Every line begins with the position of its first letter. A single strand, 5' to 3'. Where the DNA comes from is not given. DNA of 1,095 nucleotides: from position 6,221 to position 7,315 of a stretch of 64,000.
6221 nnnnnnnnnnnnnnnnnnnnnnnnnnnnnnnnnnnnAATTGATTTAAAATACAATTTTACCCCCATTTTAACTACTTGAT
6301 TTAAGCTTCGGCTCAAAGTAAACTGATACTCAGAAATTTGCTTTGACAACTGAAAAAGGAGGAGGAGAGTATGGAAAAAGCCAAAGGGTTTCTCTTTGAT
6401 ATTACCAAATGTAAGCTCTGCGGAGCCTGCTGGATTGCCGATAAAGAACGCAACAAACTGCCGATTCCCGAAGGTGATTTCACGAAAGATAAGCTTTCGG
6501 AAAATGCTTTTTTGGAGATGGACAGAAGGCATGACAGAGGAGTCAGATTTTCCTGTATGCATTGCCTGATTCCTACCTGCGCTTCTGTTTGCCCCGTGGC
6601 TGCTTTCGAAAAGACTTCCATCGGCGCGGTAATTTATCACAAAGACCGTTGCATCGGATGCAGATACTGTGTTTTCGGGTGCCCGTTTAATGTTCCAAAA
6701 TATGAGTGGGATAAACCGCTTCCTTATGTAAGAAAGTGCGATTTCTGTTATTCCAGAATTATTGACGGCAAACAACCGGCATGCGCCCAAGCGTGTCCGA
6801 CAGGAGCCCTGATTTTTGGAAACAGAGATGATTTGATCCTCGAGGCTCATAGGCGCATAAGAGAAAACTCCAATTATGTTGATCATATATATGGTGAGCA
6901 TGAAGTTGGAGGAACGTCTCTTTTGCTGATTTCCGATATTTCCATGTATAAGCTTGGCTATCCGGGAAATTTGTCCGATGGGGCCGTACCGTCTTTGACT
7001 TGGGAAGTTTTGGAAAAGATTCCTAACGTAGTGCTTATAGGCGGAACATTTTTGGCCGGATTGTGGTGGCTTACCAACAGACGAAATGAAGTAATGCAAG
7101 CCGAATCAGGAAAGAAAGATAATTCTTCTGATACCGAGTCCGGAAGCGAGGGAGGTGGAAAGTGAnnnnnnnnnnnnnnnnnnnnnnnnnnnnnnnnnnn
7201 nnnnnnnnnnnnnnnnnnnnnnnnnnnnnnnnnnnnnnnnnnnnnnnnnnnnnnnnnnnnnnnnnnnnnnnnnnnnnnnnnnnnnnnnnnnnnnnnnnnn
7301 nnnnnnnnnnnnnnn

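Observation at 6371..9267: Membrane electron-transfer module: 4x[4Fe-4S] subunit + NrfD-like subunit fused to a tri-CxxCH domain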

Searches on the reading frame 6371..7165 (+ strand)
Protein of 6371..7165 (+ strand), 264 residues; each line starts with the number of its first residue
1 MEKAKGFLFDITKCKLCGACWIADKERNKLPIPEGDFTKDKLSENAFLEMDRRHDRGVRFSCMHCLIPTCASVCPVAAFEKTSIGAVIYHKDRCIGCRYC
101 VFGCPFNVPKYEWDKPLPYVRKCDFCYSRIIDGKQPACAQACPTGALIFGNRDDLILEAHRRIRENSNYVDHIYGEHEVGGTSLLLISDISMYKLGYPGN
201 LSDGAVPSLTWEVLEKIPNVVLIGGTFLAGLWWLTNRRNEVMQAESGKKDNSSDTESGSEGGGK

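Call 3: search_protein_families(library=pfam, proteins=[window:6371-7165:+], max_evalue=0.1)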
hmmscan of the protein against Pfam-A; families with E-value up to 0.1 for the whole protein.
window:6371-7165:+ (264 aa): 10 families
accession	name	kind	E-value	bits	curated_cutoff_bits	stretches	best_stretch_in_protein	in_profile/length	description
PF13247.11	Fer4_11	-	5.6e-21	75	26.2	1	61-152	9-100/100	4Fe-4S dicluster domain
PF13237.11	Fer4_10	-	7.3e-08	32.7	25.5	1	87-143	2-53/53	4Fe-4S dicluster domain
PF00037.32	Fer4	-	1.7e-07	31.2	21.1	1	88-109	2-23/24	4Fe-4S binding domain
PF13187.11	Fer4_9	-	3.4e-07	30.6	27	1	93-146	1-51/52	4Fe-4S dicluster domain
PF12838.12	Fer4_7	-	5.9e-06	27.1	27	2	62-108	2-52/52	4Fe-4S dicluster domain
PF12797.12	Fer4_2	-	2e-05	24.7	24.5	1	86-106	2-22/22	4Fe-4S binding domain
PF12837.12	Fer4_6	-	7.7e-05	22.9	25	1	91-109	6-24/24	4Fe-4S binding domain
PF13484.11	Fer4_16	-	0.014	16.6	30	0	91-107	50-66/66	4Fe-4S double cluster binding domain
PF14697.11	Fer4_21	-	0.029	14.9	35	1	61-106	7-53/59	4Fe-4S dicluster domain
PF25160.1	LdpA_Fe-S-bd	-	0.036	14.3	27.6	1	65-107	5-41/49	LdpA Fe-S cluster-binding domain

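Call 4: search_protein_families(library=ncbifam, proteins=[window:6371-7165:+], max_evalue=0.1)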
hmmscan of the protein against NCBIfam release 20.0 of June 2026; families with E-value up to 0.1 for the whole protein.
window:6371-7165:+ (264 aa): 51 families (the best 25 are shown)
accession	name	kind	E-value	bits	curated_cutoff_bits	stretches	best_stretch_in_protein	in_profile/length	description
NF045715.1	sulf_resp_HmcB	equivalog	4.9e-67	226.2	420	1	3-247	35-294/307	sulfate respiration complex iron-sulfur protein HmcB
NF008134.0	PRK10882.1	equivalog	1.9e-56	191.5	263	1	3-249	37-326/329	hydrogenase 2 operon protein HybA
TIGR01582.1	FDH-beta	equivalog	4.3e-30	104.8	334.7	1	59-201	90-237/283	formate dehydrogenase subunit beta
TIGR02951.1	DMSO_dmsB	equivalog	4.8e-30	104.7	214.1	1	5-155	2-156/161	DMSO/selenate family reductase complex B subunit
TIGR03149.1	cyt_nit_nrfC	equivalog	2.7e-29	102.1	377.6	1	6-172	40-204/225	cytochrome c nitrite reductase Fe-S protein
NF045797.1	DsrO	equivalog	4.5e-27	95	200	1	5-168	44-218/235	sulfate reduction electron transfer complex DsrMKJOP subunit DsrO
NF038355.1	FDH3_beta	equivalog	4.4e-24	85.5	240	2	7-126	5-121/180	formate dehydrogenase FDH3 subunit beta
NF041715.1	arsenate_red_ArrB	equivalog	1.5e-20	73.7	450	2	6-116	4-111/233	arsenate respiratory reductase iron-sulfur subunit ArrB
NF011569.0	PRK14993.1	equivalog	2.8e-20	72.8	416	1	5-163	44-199/244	tetrathionate reductase subunit TtrB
NF041782.1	mnquin_red_QrcC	equivalog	8.2e-19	68.2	400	2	6-116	2-123/239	menaquinone reductase iron-sulfur cluster-binding subunit QrcC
TIGR03478.1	DMSO_red_II_bet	subfamily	2.5e-16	59.5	480.7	1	62-161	131-229/321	DMSO reductase family type II enzyme, iron-sulfur subunit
NF045766.1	PhenlGlyoxDHPadI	equivalog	8.4e-16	57.7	700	1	7-152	7-138/443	NADH-dependent phenylglyoxylate dehydrogenase subunit beta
TIGR01660.1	narH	equivalog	6.7e-15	54.5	524.05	1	60-143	181-263/492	nitrate reductase subunit beta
NF042979.1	EthbenzDh_ebdB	equivalog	9.9e-15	54.2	740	1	61-203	152-291/354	ethylbenzene dehydrogenase subunit beta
NF009408.0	PRK12769.1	equivalog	3.6e-14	51.8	1003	1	50-163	44-158/659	formate-dependent uric acid utilization protein AegA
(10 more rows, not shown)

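Call 41: search_solved_structures(query=window:6371-7165:+, max_evalue=1e-10)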
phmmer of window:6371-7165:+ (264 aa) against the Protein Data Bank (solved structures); distinct sequences matched with E-value up to 1e-10: 17.
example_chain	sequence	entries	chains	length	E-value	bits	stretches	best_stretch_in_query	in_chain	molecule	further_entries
1kqf_B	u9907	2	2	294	1e-24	90.3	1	8-187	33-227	FORMATE DEHYDROGENASE, NITRATE-INDUCIBLE, IRON-SULFUR SUBUNIT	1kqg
2vpw_B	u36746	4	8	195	5.5e-20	74.8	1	8-155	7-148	NRFC PROTEIN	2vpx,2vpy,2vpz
9vap_B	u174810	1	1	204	7.1e-18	67.9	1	6-126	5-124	4Fe-4S dicluster domain-containing protein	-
6cz7_B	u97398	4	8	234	8.5e-17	64.3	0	6-112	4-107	4Fe-4S ferredoxin, iron-sulfur binding domain protein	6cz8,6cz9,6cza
2ivf_B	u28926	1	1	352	1.2e-15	60.5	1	61-203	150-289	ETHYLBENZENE DEHYDROGENASE BETA-SUBUNIT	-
30gj_B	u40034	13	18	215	4.4e-15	58.7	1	5-172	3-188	Formate dehydrogenase, beta subunit, putative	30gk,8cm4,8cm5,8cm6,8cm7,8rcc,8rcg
8rc8_B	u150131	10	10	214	5.8e-15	58.3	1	5-173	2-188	Formate dehydrogenase, beta subunit, putative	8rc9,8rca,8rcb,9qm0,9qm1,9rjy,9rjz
6sdr_B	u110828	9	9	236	6.8e-15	58.1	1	5-174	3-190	Formate dehydrogenase, beta subunit, putative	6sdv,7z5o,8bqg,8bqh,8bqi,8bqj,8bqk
1q16_B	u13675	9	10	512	1.3e-14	57.2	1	60-143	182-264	Respiratory nitrate reductase 1 beta chain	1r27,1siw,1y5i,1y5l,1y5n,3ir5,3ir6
1y4z_B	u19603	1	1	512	2.2e-14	56.4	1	60-143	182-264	Respiratory nitrate reductase 1 beta chain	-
3egw_B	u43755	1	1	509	3.5e-14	55.7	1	60-143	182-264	Respiratory nitrate reductase 1 beta chain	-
1h0h_B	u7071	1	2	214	3.5e-14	55.7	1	4-165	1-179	FORMATE DEHYDROGENASE SUBUNIT BETA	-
8c0z_C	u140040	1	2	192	6.5e-13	51.6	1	54-153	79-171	Iron-sulfur cluster-binding protein potential subunit of aldehyde oxidoreductase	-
4ydd_B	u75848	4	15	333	1.3e-12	50.6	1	61-165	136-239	DMSO reductase family type II enzyme, iron-sulfur subunit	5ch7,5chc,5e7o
6btm_B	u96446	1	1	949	3.7e-12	49.1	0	46-124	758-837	Alternative Complex III subunit B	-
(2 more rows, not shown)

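Call 47: list_cluster_members(proteins=[P0001, window:6371-7165:+, window:8818-9267:+, window:4305-5267:+, window:28130-29281:-, window:26314-27756:-])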
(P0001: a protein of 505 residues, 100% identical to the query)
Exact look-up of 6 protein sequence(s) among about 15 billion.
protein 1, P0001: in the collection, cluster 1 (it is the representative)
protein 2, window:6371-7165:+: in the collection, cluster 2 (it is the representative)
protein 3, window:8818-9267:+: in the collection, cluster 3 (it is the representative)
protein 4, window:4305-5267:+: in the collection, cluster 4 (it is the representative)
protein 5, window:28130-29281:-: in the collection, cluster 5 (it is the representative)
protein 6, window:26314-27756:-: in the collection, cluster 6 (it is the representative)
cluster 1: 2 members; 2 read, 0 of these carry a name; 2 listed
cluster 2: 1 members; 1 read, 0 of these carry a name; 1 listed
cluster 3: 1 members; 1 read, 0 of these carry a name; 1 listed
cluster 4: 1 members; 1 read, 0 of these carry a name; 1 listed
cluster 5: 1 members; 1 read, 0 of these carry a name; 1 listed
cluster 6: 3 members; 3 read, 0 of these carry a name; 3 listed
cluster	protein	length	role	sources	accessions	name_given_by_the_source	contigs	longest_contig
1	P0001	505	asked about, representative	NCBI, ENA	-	-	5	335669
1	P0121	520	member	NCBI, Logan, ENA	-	-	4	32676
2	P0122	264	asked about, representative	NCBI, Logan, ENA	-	-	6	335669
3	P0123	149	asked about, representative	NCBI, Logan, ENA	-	-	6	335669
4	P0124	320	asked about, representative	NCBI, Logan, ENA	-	-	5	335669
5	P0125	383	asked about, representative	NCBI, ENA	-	-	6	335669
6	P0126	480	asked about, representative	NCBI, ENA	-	-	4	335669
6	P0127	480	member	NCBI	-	-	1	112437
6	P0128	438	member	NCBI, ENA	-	-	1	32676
